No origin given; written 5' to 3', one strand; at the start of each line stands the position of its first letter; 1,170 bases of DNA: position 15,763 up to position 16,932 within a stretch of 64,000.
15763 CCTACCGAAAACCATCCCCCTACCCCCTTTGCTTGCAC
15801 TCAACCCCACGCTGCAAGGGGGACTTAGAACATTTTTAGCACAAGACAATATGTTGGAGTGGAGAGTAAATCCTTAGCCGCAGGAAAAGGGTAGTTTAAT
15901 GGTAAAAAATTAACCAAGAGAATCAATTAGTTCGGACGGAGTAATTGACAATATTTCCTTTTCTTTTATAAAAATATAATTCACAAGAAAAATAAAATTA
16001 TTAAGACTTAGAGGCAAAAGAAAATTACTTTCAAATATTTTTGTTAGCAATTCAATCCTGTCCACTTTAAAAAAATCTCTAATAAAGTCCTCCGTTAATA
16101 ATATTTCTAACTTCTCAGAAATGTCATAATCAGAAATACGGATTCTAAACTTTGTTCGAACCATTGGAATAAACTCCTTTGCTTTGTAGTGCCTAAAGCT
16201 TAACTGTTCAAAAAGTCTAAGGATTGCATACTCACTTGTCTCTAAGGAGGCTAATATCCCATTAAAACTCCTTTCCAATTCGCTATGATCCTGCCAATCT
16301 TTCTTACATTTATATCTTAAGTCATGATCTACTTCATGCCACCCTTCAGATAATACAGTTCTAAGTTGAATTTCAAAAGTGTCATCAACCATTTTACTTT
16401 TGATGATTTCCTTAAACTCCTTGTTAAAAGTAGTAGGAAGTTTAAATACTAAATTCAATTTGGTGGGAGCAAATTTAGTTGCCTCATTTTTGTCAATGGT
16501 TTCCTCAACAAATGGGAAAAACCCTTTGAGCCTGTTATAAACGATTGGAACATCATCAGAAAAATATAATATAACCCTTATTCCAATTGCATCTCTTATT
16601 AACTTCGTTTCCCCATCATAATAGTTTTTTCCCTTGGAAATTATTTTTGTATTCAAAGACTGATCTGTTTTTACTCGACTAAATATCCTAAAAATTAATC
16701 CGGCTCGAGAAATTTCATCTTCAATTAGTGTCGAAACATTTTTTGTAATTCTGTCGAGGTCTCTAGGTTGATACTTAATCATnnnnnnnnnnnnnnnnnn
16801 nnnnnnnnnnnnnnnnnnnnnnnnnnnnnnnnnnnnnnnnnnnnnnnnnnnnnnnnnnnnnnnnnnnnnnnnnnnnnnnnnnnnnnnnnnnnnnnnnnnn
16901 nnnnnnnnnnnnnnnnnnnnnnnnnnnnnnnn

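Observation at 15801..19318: AT-rich two-gene island: NACHT STAND NTPase coupled to a RelA/SpoT-like nucleotidyltransferase (candidate undescribed defense system)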

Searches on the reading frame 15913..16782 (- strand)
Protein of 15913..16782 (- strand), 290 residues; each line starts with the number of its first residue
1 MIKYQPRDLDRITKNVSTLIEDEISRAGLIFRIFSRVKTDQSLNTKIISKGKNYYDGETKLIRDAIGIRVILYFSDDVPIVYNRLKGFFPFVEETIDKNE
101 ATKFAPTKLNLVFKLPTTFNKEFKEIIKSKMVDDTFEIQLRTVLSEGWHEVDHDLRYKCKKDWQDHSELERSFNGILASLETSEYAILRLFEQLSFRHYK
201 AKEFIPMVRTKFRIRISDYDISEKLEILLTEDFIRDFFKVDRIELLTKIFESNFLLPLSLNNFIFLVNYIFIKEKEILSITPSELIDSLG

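Call 3: search_protein_families(library=pfam, proteins=[window:15913-16782:-], max_evalue=1)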
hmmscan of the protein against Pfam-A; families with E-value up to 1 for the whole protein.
window:15913-16782:- (290 aa): 2 families
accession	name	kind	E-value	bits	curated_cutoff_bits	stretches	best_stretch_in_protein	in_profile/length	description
PF04607.23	RelA_SpoT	-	2e-13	51.1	27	1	35-161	1-112/113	Region found in RelA / SpoT proteins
PF12636.12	DUF3781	-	0.034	14.5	27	1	2-57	7-52/72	Protein of unknown function (DUF3781)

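Call 4: search_protein_families(library=padloc, proteins=[window:15913-16782:-], max_evalue=1)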
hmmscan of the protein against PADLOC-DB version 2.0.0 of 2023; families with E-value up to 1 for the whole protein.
window:15913-16782:- (290 aa): 0 families

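Call 5: search_protein_families(library=ncbifam, proteins=[window:15913-16782:-], max_evalue=1)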
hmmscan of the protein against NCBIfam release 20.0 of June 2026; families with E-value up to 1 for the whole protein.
window:15913-16782:- (290 aa): 1 family
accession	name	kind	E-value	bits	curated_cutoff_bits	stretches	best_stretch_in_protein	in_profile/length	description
NF053588.1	GTPPhKinYjbM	equivalog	1.3e-05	25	320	1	32-165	39-165/201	GTP diphosphokinase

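Call 27: find_homologous_proteins(query=window:15913-16782:-)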
Query window:15913-16782:- (290 aa): 887 proteins with E <= 0.001 among 2547 candidates; the best 120 are listed.
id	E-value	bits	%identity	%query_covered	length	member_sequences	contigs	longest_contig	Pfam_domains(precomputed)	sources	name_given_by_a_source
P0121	2.6e-183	626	100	100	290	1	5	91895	PF04607.24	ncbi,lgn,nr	ncbi:MAG: RelA/SpoT family protein [Bacteroidia bacterium]|nr:RelA/SpoT family protein [Bacteroidia 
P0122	3.5e-117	409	63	99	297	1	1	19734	PF04607.24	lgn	-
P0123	2.5e-112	393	62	99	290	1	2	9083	PF04607.24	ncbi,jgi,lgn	-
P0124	6.0e-112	392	63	99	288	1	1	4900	PF04607.24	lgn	-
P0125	6.9e-112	391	61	98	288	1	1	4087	PF04607.24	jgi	-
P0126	7.8e-112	391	60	99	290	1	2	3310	PF04607.24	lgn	-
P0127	8.1e-112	391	61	99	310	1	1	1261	PF04607.24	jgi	jgi:putative GTP pyrophosphokinase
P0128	4.9e-111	389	58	99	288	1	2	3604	PF04607.24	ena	-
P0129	2.4e-110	386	60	99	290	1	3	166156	PF04607.24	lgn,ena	-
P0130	4.1e-110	386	61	99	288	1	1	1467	PF04607.24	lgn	-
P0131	8.8e-110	384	59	99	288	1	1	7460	PF04607.24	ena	-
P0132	1.4e-109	384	61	99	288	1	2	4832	PF04607.24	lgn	-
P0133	4.0e-108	379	58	99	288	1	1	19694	PF04607.24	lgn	-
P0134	6.2e-108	378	60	99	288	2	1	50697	PF04607.24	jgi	jgi:putative GTP pyrophosphokinase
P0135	1.1e-107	378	59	97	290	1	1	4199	PF04607.24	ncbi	-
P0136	1.5e-107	377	57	99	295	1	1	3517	PF04607.24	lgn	-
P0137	1.8e-107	377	59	99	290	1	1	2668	PF04607.24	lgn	-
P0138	3.6e-107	376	59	99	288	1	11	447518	PF04607.24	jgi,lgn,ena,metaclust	metaclust:\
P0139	9.8e-106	371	58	98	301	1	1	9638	PF04607.24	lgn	-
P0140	8.8e-105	368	59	99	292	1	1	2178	PF04607.24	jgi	-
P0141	2.3e-102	360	58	98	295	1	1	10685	PF04607.24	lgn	-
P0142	4.0e-102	359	55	99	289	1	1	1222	PF04607.24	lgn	-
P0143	5.5e-101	356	57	98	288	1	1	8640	PF04607.24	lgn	-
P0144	1.5e-100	354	56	98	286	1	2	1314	PF04607.24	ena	-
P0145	2.0e-99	351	53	99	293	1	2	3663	PF04607.24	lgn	-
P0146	2.0e-99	350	54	99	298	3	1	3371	PF04607.24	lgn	-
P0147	1.0e-98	348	53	99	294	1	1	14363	PF04607.24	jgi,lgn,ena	-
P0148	1.0e-98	348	53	99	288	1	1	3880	PF04607.24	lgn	-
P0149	1.1e-98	348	55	99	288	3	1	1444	PF04607.24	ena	-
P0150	3.3e-97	343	51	99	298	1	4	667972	PF04607.24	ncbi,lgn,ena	-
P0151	5.4e-97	343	54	99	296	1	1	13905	PF04607.24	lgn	-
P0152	2.0e-96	341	54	97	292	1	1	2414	PF04607.24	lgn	-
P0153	4.1e-96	340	51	99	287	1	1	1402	PF04607.24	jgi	-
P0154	1.1e-95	338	51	99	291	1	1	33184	PF04607.24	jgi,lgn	jgi:putative GTP pyrophosphokinase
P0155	1.8e-95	338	51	99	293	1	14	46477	PF04607.24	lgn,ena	-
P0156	3.1e-95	337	54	97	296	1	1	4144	PF04607.24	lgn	-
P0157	3.9e-95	336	53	99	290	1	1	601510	PF04607.24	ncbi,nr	ncbi:MAG: RelA/SpoT family protein [Saprospiraceae bacterium]|nr:RelA/SpoT family protein [Saprospir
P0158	5.8e-95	336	54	96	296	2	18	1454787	PF04607.24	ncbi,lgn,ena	-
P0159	6.6e-95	336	52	99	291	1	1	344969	PF04607.24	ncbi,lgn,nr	ncbi:MAG: RelA/SpoT family protein [Taibaiella sp.]|nr:RelA/SpoT family protein [Taibaiella sp.]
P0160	1.1e-94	335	54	98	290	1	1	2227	PF04607.24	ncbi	-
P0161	8.8e-94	332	51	99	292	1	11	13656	PF04607.24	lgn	-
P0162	3.1e-93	330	51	99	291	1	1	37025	PF04607.24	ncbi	-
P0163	3.5e-93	330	53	98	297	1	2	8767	PF04607.24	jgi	jgi:putative GTP pyrophosphokinase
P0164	1.6e-92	328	56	92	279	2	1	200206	PF04607.24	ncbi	ncbi:hypothetical protein [Ravibacter arvi]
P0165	3.4e-91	324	54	96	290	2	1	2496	PF04607.24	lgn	-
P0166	9.1e-91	322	54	97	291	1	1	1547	PF04607.24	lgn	-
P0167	2.3e-89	318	56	89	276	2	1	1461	PF04607.24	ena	-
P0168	3.8e-88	314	51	97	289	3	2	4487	PF04607.24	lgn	-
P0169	1.1e-87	312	51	96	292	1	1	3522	PF04607.24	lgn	-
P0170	2.5e-87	311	49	99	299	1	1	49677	PF04607.24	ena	-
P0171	3.1e-87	311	49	98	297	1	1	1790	PF04607.24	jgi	-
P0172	1.3e-86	309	49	99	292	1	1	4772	PF04607.24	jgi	jgi:putative GTP pyrophosphokinase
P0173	1.3e-86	308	52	97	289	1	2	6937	PF04607.24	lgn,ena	-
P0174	1.7e-86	308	52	96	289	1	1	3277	PF04607.24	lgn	-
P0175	5.2e-86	307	49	95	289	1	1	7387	PF04607.24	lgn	-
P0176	5.5e-86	306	48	99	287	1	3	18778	PF04607.24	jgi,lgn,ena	jgi:ppGpp synthetase/RelA/SpoT-type nucleotidyltranferase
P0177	1.1e-85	305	50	97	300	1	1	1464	PF04607.24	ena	-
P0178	1.7e-85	305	48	99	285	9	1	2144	PF04607.24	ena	-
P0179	1.9e-85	305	49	99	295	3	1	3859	PF04607.24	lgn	-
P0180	2.7e-85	304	50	97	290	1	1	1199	PF04607.24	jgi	jgi:ppGpp synthetase/RelA/SpoT-type nucleotidyltranferase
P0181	3.9e-85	304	49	98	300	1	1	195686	PF04607.24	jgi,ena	-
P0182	5.9e-85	303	50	97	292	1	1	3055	PF04607.24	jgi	jgi:putative GTP pyrophosphokinase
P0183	6.3e-85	303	47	98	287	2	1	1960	PF04607.24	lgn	-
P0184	8.0e-85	303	49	99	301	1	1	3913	PF04607.24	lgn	-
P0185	1.9e-84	301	50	98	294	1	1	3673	PF04607.24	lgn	-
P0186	3.5e-84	301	47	99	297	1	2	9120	PF04607.24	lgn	-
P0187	2.8e-83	298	48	99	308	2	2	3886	PF04607.24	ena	-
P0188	5.5e-83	297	48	99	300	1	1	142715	PF04607.24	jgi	jgi:ppGpp synthetase/RelA/SpoT-type nucleotidyltranferase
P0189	5.9e-83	297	46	100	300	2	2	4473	PF04607.24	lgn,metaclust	metaclust:\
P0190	6.7e-83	296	48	98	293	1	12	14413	PF04607.24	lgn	-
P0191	1.2e-82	295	49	97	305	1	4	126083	PF04607.24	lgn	-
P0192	1.4e-82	295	48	98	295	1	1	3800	PF04607.24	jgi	jgi:putative GTP pyrophosphokinase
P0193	1.4e-82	295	46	99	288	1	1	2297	PF04607.24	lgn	-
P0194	1.5e-82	295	50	97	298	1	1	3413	PF04607.24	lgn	-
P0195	1.9e-82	295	45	98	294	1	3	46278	PF04607.24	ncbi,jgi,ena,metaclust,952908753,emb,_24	jgi:ppGpp synthetase/RelA/SpoT-type nucleotidyltranferase|metaclust:\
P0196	4.7e-82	294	47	97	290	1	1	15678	PF04607.24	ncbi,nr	ncbi:MAG TPA: RelA/SpoT domain-containing protein [Cyclobacteriaceae bacterium]|nr:RelA/SpoT domain-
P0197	9.3e-82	293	46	96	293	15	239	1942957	PF04607.24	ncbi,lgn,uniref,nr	ncbi:RelA/SpoT family protein [Vibrio parahaemolyticus]|uniref:RelA/SpoT family protein n=8 Tax=Vibr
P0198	1.3e-81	292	47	99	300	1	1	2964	PF04607.24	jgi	jgi:putative GTP pyrophosphokinase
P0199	1.9e-81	292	48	98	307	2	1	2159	PF04607.24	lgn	-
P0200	4.6e-81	290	48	97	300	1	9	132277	PF04607.24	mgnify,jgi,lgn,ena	mgnify:CR=1 FL=1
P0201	4.7e-81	290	49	98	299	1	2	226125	PF04607.24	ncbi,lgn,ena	-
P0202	5.4e-81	290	46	99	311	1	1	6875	PF04607.24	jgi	jgi:putative GTP pyrophosphokinase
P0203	7.5e-81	290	47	97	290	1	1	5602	PF04607.24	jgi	jgi:putative GTP pyrophosphokinase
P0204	1.7e-80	288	47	98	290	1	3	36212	PF04607.24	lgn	-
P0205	2.8e-80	288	53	85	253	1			PF04607.24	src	-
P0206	3.9e-80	287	48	94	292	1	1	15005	PF04607.24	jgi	-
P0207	6.5e-80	287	49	99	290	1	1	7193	PF04607.24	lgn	-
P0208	6.8e-80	286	46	100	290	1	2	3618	PF04607.24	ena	-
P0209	8.3e-80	286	46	96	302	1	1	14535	PF04607.24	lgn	-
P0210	9.4e-80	286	43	98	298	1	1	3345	PF04607.24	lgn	-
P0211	1.9e-79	285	50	98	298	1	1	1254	PF04607.24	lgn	-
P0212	2.8e-79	284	46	98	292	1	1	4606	PF04607.24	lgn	-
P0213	3.7e-79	284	46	94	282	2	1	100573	PF04607.24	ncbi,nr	ncbi:MAG: RelA/SpoT domain-containing protein [Chitinophagales bacterium]|nr:RelA/SpoT domain-contai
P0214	1.4e-78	282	46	98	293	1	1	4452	PF04607.24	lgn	-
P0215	9.7e-78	279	47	96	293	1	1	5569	PF04607.24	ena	-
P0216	2.1e-77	278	43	94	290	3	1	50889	PF04607.24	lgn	-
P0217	4.4e-77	277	47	98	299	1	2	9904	PF04607.24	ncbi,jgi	jgi:putative GTP pyrophosphokinase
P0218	6.7e-77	277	46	95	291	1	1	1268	PF04607.24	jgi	jgi:putative GTP pyrophosphokinase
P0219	6.7e-77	277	44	96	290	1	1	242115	PF04607.24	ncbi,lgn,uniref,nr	ncbi:RelA/SpoT domain-containing protein [Vibrio coralliilyticus]|uniref:RelA/SpoT domain-containing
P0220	2.7e-76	275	48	95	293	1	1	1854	PF04607.24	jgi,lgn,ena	-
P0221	4.0e-76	274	49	96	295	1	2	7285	PF04607.24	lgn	-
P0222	5.0e-76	274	43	94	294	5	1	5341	PF04607.24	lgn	-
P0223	6.4e-76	273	44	93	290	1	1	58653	PF04607.24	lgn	-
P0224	7.3e-76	273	44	97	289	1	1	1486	PF04607.24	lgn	-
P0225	7.4e-76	273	43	96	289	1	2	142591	PF04607.24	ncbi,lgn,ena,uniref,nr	ncbi:RelA/SpoT domain-containing protein [Pseudoalteromonas sp. SG45-2]|uniref:RelA/SpoT domain-cont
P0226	1.7e-75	272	44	96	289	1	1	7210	PF04607.24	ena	-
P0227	1.9e-75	272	45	96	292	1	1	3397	PF04607.24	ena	-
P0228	2.0e-75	272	45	94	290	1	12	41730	PF04607.24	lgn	-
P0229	3.1e-75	271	45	93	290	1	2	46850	PF04607.24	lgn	-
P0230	3.4e-75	271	46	94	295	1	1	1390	PF04607.24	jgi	jgi:ppGpp synthetase/RelA/SpoT-type nucleotidyltranferase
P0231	3.9e-75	271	45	97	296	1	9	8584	PF04607.24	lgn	-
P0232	4.1e-75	271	45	95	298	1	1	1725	PF04607.24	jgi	jgi:putative GTP pyrophosphokinase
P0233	5.1e-75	270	46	94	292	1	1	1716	PF04607.24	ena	-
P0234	5.9e-75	270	45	97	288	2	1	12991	PF04607.24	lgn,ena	-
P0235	7.3e-75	270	45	98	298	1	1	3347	PF04607.24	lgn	-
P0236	8.1e-75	270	45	97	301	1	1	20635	PF04607.24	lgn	-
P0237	8.5e-75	270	42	97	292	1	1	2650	PF04607.24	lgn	-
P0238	1.0e-74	269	44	94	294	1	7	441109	PF04607.24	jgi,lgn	jgi:ppGpp synthetase/RelA/SpoT-type nucleotidyltranferase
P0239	1.4e-74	269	45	97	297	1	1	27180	PF04607.24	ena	-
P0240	2.6e-74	268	45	95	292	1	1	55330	PF04607.24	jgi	jgi:ppGpp synthetase/RelA/SpoT-type nucleotidyltranferase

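Call 28: search_solved_structures(query=window:15913-16782:-, max_evalue=1, show_alignments=3)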
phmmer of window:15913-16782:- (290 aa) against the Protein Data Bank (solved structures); distinct sequences matched with E-value up to 1: 8.
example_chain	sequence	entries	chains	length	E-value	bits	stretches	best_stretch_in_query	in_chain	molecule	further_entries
6fgk_A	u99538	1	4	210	3.9e-05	26.4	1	32-163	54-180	GTP pyrophosphokinase YwaC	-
2be3_A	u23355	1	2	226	0.00018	24.3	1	33-168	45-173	GTP pyrophosphokinase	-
5f2v_V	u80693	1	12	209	0.00098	21.8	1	13-163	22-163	GTP pyrophosphokinase YjbM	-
5ded_D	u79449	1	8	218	0.0011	21.6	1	13-163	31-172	GTP pyrophosphokinase YjbM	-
5dec_A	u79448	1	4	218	0.0011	21.6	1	13-163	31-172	GTP pyrophosphokinase YjbM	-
6ewz_A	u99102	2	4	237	0.0015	21.2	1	24-171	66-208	GTP pyrophosphokinase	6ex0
6fgj_A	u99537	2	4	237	0.0017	21.1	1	24-170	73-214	GTP pyrophosphokinase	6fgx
3l9d_A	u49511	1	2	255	0.0043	19.7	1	32-165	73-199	Putative GTP pyrophosphokinase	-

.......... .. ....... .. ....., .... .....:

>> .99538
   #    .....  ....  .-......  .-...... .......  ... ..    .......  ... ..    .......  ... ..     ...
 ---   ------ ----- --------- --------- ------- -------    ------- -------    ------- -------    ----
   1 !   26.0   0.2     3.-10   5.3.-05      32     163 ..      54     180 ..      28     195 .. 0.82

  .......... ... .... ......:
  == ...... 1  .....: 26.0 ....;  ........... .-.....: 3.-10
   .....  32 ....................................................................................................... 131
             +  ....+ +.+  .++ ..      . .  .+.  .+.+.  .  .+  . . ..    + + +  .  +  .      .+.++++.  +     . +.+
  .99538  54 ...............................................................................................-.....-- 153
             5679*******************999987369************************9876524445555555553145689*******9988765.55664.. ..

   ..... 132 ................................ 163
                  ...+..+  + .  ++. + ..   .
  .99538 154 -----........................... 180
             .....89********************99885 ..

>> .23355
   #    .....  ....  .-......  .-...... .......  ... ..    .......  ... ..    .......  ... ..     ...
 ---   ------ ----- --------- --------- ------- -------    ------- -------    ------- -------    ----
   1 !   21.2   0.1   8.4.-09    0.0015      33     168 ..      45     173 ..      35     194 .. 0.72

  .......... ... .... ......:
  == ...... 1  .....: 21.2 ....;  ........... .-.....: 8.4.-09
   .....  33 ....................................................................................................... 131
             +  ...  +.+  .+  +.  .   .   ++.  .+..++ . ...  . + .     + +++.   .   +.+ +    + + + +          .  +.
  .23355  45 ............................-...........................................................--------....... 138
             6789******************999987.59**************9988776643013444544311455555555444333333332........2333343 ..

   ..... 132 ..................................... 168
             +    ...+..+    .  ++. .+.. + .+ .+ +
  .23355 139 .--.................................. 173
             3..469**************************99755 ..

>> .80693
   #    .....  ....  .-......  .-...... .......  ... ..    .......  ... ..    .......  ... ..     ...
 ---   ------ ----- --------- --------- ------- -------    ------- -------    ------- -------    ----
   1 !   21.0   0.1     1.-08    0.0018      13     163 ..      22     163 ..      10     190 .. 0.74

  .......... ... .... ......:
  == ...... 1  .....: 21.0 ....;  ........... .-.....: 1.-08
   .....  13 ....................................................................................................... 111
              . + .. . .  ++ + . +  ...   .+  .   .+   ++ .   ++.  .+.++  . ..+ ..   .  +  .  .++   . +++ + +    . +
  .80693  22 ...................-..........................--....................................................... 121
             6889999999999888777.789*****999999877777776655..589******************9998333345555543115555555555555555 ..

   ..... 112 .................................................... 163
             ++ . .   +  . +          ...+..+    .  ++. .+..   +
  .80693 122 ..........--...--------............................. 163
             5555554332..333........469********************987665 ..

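Call 29: find_encoding_contigs(protein=P0197, flank=7000, max_places=4)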
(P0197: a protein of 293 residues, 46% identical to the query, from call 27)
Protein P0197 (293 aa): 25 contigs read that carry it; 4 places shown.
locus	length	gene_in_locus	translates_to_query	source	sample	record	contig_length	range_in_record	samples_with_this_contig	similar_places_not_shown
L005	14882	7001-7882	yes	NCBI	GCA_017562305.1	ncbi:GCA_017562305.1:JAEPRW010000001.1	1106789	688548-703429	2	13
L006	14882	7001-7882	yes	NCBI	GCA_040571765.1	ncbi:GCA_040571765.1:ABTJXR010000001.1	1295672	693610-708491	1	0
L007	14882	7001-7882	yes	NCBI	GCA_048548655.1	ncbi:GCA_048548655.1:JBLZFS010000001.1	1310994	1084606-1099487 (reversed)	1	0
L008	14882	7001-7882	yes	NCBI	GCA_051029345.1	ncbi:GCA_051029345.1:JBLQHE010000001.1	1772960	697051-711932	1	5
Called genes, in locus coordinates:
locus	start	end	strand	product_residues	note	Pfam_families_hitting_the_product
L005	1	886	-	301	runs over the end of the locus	PF00126:HTH_1, PF03466:LysR_substrate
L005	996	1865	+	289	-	PF17848:Zn_ribbon_ACC, PF01039:Carboxyl_trans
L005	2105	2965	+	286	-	PF15575:Imm49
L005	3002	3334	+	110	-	-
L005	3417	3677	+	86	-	PF16691:DUF5062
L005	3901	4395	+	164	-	PF14317:YcxB (weak)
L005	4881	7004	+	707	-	PF22723:NA-iREase2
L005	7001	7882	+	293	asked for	PF04607:RelA_SpoT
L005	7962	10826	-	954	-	PF02347:GDC-P, PF01212:Beta_elim_lyase (weak), PF21478:GcvP2_C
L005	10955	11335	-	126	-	PF01597:GCV_H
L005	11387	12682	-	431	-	PF00464:SHMT, PF00155:Aminotran_1_2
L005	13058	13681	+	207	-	PF01381:HTH_3, PF12844:HTH_19, PF13560:HTH_31 (weak), PF07883:Cupin_2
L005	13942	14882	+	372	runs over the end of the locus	PF01571:GCV_T, PF08669:GCV_T_C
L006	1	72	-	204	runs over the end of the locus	PF16473:Rv2179c-like (weak), PF00929:RNase_T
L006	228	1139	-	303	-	PF00126:HTH_1, PF03466:LysR_substrate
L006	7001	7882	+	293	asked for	PF04607:RelA_SpoT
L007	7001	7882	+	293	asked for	PF04607:RelA_SpoT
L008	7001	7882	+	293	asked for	PF04607:RelA_SpoT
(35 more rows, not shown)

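Call 30: find_encoding_contigs(protein=P0225, flank=7000, max_places=2)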
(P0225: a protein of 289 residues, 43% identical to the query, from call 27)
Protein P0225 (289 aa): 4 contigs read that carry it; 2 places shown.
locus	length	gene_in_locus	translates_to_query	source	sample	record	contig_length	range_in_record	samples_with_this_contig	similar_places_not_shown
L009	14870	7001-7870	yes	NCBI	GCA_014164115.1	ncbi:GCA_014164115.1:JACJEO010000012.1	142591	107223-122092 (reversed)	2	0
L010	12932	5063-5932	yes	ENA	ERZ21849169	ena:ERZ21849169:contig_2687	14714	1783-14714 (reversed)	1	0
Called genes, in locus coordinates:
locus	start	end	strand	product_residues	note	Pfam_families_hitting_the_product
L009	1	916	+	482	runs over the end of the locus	PF00070:Pyr_redox (faint), PF01134:GIDA, PF01262:AlaDh_PNT_C (faint), PF07992:Pyr_redox_2, PF13738:Pyr_redox_3, PF02852:Pyr_redox_dim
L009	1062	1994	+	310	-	-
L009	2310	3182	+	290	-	PF08787:Alginate_lyase2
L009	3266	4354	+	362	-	-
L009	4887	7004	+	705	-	PF22723:NA-iREase2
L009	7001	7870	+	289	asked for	PF04607:RelA_SpoT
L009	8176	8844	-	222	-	PF17680:FlgO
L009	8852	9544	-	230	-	PF17680:FlgO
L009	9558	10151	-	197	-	PF17680:FlgO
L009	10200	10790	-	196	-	PF05036:SPOR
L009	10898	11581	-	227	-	PF05036:SPOR (weak)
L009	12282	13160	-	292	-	PF00483:NTP_transferase, PF12804:NTP_transf_3 (weak)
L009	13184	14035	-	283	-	PF00303:Thymidylat_synt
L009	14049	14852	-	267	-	PF01790:LGT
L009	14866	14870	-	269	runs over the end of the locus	PF01925:TauE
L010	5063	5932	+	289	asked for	PF04607:RelA_SpoT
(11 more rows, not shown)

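Call 40: search_solved_structures(query=A2, max_evalue=1)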
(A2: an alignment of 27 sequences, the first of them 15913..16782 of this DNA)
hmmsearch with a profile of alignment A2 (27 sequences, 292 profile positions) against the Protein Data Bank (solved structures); distinct sequences matched with E-value up to 1: 9.
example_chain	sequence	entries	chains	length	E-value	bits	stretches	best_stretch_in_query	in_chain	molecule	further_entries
6fgj_A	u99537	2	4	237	2.8e-11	46.3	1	26-169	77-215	GTP pyrophosphokinase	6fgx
6ewz_A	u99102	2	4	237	2.8e-11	46.3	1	26-170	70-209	GTP pyrophosphokinase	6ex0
2be3_A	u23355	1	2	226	5.4e-11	45.4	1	32-163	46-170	GTP pyrophosphokinase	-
6fgk_A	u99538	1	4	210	4.7e-10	42.3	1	33-162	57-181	GTP pyrophosphokinase YwaC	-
5f2v_V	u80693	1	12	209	8.1e-10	41.5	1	32-160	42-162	GTP pyrophosphokinase YjbM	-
5ded_D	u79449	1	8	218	9.2e-10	41.3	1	33-159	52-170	GTP pyrophosphokinase YjbM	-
5dec_A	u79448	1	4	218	9.3e-10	41.3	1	33-159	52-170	GTP pyrophosphokinase YjbM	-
3l9d_A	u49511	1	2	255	1.8e-09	40.4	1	32-162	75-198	Putative GTP pyrophosphokinase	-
9s6k_B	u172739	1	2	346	0.011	18.1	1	12-87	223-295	GTP pyrophosphokinase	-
